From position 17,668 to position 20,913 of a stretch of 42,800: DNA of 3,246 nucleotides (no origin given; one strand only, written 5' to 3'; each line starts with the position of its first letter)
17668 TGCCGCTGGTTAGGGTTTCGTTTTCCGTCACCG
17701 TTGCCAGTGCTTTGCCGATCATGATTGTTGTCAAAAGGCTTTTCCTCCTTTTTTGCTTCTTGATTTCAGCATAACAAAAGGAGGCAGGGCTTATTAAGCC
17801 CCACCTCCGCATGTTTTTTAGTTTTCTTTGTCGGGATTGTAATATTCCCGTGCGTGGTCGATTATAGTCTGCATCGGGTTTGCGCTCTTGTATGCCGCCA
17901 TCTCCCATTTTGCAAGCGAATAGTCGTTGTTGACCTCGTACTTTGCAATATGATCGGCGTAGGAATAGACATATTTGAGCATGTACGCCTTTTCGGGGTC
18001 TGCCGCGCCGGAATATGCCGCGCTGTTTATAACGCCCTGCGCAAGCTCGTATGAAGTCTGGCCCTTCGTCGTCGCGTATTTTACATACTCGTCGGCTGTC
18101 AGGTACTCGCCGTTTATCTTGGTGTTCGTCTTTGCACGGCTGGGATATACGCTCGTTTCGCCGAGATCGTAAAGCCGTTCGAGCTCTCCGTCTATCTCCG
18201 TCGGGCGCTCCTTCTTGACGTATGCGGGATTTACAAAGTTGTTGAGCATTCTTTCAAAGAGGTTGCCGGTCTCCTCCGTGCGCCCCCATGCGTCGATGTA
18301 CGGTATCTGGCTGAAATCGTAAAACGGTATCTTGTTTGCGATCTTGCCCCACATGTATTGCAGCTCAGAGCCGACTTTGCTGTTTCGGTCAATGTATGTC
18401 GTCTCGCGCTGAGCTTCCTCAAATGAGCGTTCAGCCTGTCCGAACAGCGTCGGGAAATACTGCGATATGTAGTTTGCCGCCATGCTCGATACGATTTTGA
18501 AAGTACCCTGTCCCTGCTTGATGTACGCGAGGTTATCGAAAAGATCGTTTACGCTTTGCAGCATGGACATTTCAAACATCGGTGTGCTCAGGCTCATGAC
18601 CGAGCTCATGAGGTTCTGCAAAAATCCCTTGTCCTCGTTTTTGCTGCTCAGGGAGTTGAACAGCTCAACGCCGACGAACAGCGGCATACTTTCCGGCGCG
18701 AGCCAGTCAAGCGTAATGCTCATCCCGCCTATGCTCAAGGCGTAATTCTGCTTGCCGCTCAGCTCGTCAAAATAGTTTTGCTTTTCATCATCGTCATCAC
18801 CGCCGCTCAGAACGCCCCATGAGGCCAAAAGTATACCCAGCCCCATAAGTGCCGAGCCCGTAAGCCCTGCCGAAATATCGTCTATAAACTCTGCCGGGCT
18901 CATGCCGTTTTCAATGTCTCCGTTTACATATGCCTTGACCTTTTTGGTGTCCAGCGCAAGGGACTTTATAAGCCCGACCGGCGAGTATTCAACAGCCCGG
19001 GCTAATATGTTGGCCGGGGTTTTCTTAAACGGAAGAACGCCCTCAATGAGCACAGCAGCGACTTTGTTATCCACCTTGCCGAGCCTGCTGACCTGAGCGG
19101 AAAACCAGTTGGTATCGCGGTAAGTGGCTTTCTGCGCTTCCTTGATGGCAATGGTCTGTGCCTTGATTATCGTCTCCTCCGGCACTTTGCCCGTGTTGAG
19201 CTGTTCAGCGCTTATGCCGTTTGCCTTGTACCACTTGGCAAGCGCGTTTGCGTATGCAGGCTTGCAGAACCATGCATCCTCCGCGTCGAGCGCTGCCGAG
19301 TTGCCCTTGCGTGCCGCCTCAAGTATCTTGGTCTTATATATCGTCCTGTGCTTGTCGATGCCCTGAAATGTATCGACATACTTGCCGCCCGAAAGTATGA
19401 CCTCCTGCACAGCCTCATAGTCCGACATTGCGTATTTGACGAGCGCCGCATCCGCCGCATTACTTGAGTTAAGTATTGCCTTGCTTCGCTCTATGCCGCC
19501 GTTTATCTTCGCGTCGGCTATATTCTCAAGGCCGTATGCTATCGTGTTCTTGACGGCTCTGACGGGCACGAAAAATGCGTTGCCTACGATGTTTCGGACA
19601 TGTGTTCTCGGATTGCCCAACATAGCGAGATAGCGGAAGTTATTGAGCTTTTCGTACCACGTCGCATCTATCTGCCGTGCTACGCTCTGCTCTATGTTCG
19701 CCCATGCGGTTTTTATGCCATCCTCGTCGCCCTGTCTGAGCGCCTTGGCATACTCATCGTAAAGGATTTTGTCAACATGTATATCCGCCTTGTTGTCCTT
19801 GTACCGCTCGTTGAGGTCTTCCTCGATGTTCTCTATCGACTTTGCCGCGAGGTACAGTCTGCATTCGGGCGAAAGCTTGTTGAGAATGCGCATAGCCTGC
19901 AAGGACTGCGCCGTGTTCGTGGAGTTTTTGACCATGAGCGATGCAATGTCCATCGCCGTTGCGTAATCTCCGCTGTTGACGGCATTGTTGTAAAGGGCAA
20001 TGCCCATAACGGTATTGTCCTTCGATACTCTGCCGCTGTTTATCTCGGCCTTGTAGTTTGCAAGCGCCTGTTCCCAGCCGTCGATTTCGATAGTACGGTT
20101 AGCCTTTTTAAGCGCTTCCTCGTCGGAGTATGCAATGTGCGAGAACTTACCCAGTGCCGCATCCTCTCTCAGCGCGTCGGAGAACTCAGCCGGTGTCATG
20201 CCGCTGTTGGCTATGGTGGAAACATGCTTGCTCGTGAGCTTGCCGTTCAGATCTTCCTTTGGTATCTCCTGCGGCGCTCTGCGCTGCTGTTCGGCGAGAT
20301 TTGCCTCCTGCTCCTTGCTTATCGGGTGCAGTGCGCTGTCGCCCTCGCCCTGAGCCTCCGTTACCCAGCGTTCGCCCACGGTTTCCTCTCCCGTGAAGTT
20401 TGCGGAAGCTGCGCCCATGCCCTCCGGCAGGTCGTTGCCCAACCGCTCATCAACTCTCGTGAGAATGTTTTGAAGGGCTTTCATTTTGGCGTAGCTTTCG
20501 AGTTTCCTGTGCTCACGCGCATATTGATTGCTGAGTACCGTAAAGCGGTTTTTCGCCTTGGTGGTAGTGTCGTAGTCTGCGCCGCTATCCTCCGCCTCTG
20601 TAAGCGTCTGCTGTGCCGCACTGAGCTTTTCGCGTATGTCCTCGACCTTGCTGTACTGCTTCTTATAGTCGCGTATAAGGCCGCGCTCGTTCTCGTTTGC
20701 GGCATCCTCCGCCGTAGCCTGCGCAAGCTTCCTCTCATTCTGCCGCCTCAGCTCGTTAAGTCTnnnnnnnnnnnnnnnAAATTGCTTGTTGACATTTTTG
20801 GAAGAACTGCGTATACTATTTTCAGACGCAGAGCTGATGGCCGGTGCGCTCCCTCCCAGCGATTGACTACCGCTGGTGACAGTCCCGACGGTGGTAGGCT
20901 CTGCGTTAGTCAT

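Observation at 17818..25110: A 2430-aa single-ORF polyvalent-type protein with two zincin motifs in a tail module that lacks tube, sheath and tape-measure chaperones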

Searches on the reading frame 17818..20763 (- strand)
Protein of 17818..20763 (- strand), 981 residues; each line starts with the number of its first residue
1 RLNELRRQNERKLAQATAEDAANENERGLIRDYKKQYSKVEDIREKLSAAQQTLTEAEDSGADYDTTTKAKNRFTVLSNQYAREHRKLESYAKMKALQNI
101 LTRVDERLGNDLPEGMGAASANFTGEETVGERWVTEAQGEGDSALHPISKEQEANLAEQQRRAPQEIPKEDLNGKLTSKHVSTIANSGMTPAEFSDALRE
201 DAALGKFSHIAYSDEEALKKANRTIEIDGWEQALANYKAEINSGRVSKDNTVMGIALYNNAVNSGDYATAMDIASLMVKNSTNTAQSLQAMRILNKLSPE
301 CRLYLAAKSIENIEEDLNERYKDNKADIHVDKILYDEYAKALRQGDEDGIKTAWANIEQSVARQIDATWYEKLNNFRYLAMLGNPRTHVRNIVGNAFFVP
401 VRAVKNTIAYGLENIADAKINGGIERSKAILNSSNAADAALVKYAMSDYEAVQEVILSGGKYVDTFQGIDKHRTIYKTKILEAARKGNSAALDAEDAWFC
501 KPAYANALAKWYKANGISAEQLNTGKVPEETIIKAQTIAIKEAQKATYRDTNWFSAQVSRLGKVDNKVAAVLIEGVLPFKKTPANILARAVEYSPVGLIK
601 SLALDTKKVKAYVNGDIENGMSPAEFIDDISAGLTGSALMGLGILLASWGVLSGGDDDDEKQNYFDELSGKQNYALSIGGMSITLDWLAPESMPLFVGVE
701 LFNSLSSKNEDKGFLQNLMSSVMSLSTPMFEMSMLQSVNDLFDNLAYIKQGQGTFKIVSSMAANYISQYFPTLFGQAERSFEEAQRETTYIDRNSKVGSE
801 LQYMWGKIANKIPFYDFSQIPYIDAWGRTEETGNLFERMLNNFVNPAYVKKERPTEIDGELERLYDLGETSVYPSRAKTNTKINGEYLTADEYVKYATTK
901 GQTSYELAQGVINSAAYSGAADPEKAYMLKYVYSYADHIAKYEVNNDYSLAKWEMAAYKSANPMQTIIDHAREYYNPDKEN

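Call 38: search_protein_representatives(protein=window:17818-20763:-)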
Query: 981 residues. Proteins with E-value up to 0.001 (for the whole library): 7003; up to 1e-10: 5188; up to 1e-30: 3296. The best 150 are listed.
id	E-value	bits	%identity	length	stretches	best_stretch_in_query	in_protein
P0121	0.0e+00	1830.7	84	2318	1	1-977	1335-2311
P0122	0.0e+00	1766.5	79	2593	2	2-980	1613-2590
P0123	0.0e+00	1623.8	76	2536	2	107-977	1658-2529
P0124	0.0e+00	1522.3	72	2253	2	108-978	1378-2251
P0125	0.0e+00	1133.6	58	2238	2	129-976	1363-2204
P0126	3.5e-290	981.5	56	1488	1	104-970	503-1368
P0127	7.3e-288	973.9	55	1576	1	102-973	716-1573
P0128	9.3e-282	953.7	53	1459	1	107-969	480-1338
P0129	3.6e-280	948.4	54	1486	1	109-971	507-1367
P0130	4.6e-263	891.8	52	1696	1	109-968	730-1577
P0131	2.2e-242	823.4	49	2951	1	96-943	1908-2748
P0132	2.3e-242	823.3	52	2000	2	423-967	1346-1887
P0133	4.0e-236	802.7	50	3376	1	100-938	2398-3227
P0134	1.1e-213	728.4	47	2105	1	112-967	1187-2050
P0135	7.7e-212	722.3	47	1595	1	166-956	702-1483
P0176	1.9e-190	651.5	46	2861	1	164-968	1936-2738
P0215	5.9e-185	633.3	44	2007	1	160-962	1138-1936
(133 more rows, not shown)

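Call 41: find_homologous_proteins(query=A1, max_evalue=1e-10)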
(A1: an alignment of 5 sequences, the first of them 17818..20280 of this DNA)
Query A1 (5 sequences) (820 aa, profile of the alignment): 522 proteins with E <= 1e-10 among 8000 candidates; the best 120 are listed.
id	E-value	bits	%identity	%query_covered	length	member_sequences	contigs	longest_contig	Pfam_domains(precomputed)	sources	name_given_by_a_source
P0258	0.0e+0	1408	42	95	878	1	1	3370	-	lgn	-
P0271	0.0e+0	1382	98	100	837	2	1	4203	-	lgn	-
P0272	0.0e+0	1381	99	100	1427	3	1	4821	PF13489.13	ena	-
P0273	0.0e+0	1381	98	100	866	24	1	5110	-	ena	-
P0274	0.0e+0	1341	92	100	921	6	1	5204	-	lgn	-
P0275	0.0e+0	1308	87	100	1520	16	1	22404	PF18814.7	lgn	-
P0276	0.0e+0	1294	96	100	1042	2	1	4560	-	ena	-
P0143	0.0e+0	1288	50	85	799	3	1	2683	-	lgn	-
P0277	0.0e+0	1234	85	92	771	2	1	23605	-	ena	-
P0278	0.0e+0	1228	76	100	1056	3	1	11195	-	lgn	-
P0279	0.0e+0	1217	49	99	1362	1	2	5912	-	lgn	-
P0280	0.0e+0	1211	43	96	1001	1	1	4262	-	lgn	-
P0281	0.0e+0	1185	45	96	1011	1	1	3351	-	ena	-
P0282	0.0e+0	1170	46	96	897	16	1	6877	-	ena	-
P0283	0.0e+0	1169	47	96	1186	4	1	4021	-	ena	-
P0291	0.0e+0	1135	55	99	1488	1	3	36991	-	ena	-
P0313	0.0e+0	1118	44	96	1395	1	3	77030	-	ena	-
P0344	0.0e+0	1086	52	99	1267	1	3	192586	-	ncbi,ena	-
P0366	0.0e+0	1074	51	98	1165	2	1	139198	-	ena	-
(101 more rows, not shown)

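Call 43: find_encoding_contigs(protein=P0291, flank=10000, max_places=2)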
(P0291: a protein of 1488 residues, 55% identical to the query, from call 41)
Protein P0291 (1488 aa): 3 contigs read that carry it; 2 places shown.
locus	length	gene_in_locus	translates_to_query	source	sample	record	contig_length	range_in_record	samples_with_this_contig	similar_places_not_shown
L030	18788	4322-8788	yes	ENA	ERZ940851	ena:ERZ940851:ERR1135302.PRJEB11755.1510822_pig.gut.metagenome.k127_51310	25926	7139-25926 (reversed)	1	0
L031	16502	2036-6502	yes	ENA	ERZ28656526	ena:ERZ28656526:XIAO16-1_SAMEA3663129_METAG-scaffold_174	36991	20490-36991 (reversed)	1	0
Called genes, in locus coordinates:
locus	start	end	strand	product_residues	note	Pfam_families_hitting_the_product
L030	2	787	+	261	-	?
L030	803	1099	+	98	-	-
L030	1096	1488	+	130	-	PF02839:CBM_5_12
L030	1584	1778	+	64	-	-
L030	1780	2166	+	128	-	-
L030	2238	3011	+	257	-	PF05257:CHAP (weak)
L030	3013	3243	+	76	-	-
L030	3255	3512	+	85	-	PF16079:Phage_holin_5_2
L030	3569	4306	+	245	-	-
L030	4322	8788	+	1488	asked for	-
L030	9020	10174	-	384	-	PF00589:Phage_integrase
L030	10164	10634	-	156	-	-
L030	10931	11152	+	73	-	PF01381:HTH_3, PF13560:HTH_31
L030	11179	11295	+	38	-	-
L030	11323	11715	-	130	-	PF12844:HTH_19, PF13560:HTH_31, PF01381:HTH_3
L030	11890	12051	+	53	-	-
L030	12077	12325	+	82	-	-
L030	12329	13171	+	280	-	PF14297:Lin1244_N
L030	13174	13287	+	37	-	-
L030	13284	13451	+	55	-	-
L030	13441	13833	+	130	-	-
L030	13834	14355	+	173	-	PF07486:Hydrolase_2 (weak)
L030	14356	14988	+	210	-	-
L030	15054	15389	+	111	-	PF04448:DUF551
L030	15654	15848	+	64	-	-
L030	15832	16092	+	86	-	-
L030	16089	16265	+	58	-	-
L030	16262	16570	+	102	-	-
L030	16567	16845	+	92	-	-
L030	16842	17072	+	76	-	-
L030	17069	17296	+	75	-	PF13744:HTH_37 (weak), PF12844:HTH_19 (faint), PF13560:HTH_31, PF01381:HTH_3, PF13443:HTH_26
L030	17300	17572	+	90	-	-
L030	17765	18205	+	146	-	PF01381:HTH_3 (weak), PF12844:HTH_19 (faint), PF13560:HTH_31 (faint), PF01381:HTH_3, PF13443:HTH_26 (weak)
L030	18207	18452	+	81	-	-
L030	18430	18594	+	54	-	-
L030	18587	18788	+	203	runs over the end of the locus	-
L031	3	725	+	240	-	?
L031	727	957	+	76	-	-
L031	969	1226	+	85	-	PF16079:Phage_holin_5_2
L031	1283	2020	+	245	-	-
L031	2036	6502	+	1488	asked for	-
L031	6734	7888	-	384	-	PF00589:Phage_integrase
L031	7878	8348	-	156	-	-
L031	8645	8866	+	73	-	PF01381:HTH_3, PF13560:HTH_31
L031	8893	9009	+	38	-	-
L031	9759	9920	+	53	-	-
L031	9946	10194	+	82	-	-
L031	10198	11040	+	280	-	PF14297:Lin1244_N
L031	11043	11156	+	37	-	-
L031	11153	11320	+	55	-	-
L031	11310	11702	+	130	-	-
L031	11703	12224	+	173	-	PF07486:Hydrolase_2 (weak)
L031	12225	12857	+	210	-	-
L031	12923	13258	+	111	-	PF04448:DUF551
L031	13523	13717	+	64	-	-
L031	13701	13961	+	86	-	-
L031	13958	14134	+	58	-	-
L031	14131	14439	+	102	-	-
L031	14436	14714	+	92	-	-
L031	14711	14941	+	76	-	-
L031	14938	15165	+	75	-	PF13744:HTH_37 (weak), PF12844:HTH_19 (faint), PF13560:HTH_31, PF01381:HTH_3, PF13443:HTH_26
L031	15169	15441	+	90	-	-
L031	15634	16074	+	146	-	PF01381:HTH_3 (weak), PF12844:HTH_19 (faint), PF13560:HTH_31 (faint), PF01381:HTH_3, PF13443:HTH_26 (weak)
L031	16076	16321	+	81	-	-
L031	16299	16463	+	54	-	-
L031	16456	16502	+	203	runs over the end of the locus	-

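Call 44: find_encoding_contigs(protein=P0344, flank=10000, max_places=2)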
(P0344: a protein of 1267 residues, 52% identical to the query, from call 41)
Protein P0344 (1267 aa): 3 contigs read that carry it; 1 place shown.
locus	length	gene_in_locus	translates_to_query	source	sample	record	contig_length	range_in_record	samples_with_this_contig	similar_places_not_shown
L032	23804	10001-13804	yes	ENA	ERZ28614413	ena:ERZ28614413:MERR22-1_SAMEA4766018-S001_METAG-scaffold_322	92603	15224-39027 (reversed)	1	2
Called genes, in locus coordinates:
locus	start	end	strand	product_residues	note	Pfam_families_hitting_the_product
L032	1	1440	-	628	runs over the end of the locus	PF00795:CN_hydrolase (weak), PF02540:NAD_synthase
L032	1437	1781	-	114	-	-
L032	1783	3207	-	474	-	PF28494:GlyRS_ins_1 (faint), PF00587:tRNA-synt_2b, PF03129:HGTP_anticodon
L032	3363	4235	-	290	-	PF00198:2-oxoacid_dh (weak)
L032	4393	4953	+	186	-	PF02659:Mntp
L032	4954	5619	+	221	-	PF09335:VTT_dom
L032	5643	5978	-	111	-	PF16697:Yop-YscD_cpl, PF00498:FHA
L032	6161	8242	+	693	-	PF03176:MMPL, PF00873:ACR_tran (weak), PF02355:SecD_SecF_C (weak), PF03176:MMPL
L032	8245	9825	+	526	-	-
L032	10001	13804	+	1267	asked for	-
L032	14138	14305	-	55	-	-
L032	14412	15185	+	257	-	PF00149:Metallophos, PF13277:YmdB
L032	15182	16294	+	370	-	PF00149:Metallophos, PF12850:Metallophos_2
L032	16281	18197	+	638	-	PF13476:AAA_23, PF13514:AAA_27, PF02463:SMC_N (weak)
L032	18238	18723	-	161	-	PF00383:dCMP_cyt_deam_1, PF14437:MafB19-deam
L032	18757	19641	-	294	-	PF02588:YitT_membrane, PF10035:DUF2179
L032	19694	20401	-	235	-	PF00072:Response_reg, PF00486:Trans_reg_C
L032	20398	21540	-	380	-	PF13493:DUF4118, PF00512:HisKA, PF02518:HATPase_c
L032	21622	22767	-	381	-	PF02771:Acyl-CoA_dh_N, PF02770:Acyl-CoA_dh_M, PF00441:Acyl-CoA_dh_1, PF08028:Acyl-CoA_dh_2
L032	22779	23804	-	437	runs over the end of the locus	PF00392:GntR, PF01325:Fe_dep_repress (faint), PF07085:DRTGG, PF00571:CBS (faint)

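Call 48: find_encoding_contigs(protein=P0313, flank=10000, max_places=1)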
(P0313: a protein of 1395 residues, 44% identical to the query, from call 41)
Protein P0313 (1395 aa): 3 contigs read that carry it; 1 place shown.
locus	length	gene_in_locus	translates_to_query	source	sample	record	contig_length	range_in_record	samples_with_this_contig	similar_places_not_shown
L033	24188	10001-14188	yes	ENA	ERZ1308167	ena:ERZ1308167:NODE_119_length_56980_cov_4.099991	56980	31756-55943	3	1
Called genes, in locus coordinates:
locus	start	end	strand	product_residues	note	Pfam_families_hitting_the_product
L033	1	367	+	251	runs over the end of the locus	-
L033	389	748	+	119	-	-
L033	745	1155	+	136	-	-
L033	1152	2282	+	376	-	PF04865:Baseplate_J, PF26079:Baseplate_J_C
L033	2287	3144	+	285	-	-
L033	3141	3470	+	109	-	-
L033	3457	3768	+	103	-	-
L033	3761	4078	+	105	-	-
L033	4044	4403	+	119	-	PF05635:23S_rRNA_IVP (weak), PF22296:bAvd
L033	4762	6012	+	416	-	PF00078:RVT_1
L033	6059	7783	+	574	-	PF17963:Big_9 (faint)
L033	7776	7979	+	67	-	-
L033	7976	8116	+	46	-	-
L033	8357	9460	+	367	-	PF17874:TPR_MalT, PF07721:TPR_4 (faint), PF00196:GerE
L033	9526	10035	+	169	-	-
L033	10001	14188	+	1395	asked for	-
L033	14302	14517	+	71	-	-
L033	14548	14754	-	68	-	-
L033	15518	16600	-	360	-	PF13936:HTH_38, PF13384:HTH_23 (faint), PF12728:HTH_17 (faint), PF00665:rve (weak)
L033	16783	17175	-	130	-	-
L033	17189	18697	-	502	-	PF18013:Phage_lysozyme2, PF05257:CHAP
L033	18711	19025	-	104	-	-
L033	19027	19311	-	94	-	-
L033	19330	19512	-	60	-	-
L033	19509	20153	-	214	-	PF02839:CBM_5_12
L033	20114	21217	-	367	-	PF00078:RVT_1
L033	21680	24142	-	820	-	-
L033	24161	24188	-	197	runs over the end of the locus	PF09684:Tail_P2_I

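Call 49: find_encoding_contigs(protein=P0366, flank=10000, max_places=1)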
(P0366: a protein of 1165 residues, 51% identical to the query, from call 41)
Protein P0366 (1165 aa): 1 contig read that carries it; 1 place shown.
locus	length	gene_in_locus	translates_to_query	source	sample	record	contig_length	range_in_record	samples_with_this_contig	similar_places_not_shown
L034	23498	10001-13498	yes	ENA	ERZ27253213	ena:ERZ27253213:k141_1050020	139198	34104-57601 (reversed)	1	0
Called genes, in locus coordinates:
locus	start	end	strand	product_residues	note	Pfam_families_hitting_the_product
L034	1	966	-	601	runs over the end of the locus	PF00009:GTP_EFTU, PF03144:GTP_EFTU_D2, PF00679:EFG_C, PF06421:LepA_C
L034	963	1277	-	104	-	PF13560:HTH_31, PF12844:HTH_19, PF01381:HTH_3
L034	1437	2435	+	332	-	PF01515:PTA_PTB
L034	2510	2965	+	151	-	PF00383:dCMP_cyt_deam_1, PF14437:MafB19-deam, PF14439:Bd3614-deam (weak)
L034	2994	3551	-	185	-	PF00156:Pribosyltran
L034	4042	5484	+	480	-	PF00209:SNF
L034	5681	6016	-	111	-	PF16697:Yop-YscD_cpl, PF00498:FHA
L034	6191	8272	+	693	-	PF03176:MMPL, PF00873:ACR_tran (weak), PF02355:SecD_SecF_C (weak), PF03176:MMPL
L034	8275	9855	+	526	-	-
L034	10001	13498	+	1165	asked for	-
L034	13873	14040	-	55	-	-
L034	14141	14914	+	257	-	PF00149:Metallophos, PF13277:YmdB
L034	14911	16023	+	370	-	PF00149:Metallophos, PF12850:Metallophos_2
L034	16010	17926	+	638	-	PF02463:SMC_N (faint), PF13476:AAA_23, PF13514:AAA_27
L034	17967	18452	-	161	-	PF00383:dCMP_cyt_deam_1, PF14437:MafB19-deam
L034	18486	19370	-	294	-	PF02588:YitT_membrane, PF10035:DUF2179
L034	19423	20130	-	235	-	PF00072:Response_reg, PF00486:Trans_reg_C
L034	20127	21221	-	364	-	PF13493:DUF4118, PF00512:HisKA, PF02518:HATPase_c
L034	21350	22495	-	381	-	PF02771:Acyl-CoA_dh_N, PF02770:Acyl-CoA_dh_M, PF00441:Acyl-CoA_dh_1, PF08028:Acyl-CoA_dh_2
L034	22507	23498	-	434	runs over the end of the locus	PF00392:GntR, PF07085:DRTGG, PF00571:CBS (faint)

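Call 51: find_related_loci(query=window:17818-20280:-, collection=genome_contigs, flank=10000)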
Query window:17818-20280:- (820 aa) in genome_contigs; peptide patterns used: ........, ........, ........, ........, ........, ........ (x = any residue, [..] = any of these).
55 stretches matched a pattern; 3 encode a relative of the query (tblastn E <= 1e-3); 2 distinct loci.
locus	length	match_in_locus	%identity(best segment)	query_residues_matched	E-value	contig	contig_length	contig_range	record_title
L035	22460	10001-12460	94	1-820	0e+0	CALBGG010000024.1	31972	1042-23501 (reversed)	MAG TPA_asm: uncultured Clostridia bacterium isolate SRR1747065_bin.49_CONCOCT_v1.1_MAG genome assembly, contig: ERZ8082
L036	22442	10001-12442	89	1-814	0e+0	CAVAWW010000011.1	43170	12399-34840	bacterium isolate H07622-L1_cleanbin_000020 genome assembly, contig: Spades_H07622-L1_contig_471, whole genome shotgun s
